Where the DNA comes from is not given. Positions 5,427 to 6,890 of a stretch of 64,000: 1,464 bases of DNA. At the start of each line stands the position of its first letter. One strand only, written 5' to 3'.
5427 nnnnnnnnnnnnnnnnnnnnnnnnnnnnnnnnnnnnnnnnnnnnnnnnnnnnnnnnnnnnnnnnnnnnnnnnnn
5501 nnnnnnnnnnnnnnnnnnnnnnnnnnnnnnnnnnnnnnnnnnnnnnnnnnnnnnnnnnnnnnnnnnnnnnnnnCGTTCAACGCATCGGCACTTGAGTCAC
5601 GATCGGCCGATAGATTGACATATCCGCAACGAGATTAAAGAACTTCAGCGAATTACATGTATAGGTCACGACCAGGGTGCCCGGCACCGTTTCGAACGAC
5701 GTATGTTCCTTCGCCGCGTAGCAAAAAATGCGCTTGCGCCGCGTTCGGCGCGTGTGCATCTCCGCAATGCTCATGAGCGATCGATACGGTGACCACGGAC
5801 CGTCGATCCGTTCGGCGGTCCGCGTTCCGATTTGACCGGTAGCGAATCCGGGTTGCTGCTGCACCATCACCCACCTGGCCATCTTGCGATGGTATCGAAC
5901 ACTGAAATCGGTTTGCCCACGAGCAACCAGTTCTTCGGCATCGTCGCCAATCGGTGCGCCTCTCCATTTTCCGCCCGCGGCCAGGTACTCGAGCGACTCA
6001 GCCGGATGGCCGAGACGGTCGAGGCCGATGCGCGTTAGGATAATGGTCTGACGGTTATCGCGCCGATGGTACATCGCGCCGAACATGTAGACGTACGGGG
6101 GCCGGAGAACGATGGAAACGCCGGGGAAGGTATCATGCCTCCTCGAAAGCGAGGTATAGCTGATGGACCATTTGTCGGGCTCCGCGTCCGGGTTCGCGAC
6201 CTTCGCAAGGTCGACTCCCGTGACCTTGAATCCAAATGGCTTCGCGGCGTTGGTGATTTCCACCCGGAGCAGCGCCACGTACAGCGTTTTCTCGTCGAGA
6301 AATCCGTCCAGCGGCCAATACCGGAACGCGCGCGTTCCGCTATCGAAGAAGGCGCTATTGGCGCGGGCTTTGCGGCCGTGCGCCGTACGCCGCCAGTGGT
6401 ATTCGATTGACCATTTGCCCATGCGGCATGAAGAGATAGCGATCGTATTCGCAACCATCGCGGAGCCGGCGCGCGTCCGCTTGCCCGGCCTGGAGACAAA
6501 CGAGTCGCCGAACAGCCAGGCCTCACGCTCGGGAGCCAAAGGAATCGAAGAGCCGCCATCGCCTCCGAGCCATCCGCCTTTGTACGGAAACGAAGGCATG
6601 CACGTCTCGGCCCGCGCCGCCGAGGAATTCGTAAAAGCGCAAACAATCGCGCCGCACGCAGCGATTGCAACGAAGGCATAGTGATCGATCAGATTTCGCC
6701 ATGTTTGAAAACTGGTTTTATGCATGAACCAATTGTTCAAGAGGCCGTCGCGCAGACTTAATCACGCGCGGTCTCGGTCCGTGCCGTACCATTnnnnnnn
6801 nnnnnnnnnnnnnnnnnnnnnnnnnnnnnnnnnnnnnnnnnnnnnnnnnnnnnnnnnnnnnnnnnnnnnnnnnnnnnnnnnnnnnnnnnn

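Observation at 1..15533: GT-C glycosyltransferase cluster abutting secreted proteins with extreme Thr/Ala/Pro/Ser linkers: candidate protein O-glycosylation enzyme-substrate island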

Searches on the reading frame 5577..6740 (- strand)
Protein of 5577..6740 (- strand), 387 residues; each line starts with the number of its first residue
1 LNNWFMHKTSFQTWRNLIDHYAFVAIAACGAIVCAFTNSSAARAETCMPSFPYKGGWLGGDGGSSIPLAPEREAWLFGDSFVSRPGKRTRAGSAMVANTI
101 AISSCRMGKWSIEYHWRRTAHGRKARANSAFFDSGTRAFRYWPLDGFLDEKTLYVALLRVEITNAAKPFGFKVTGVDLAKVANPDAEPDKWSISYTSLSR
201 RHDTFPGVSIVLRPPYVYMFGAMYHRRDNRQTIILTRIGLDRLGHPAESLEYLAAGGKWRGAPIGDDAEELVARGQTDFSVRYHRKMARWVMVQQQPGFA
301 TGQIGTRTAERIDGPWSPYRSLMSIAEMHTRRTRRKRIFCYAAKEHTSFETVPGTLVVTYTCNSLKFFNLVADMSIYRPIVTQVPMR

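Call 6: search_protein_families(library=pfam, proteins=[window:5577-6740:-], max_evalue=0.01)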
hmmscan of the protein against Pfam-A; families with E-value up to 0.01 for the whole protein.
window:5577-6740:- (387 aa): 1 family
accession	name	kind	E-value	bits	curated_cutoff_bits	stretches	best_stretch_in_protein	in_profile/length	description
PF13810.12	DUF4185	-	1.6e-13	51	39.5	1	69-326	24-274/309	Domain of unknown function (DUF4185)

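Call 9: search_protein_families(library=ncbifam, proteins=[window:5577-6740:-], max_evalue=0.1)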
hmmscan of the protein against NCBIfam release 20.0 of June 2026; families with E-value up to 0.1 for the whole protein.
window:5577-6740:- (387 aa): 0 families
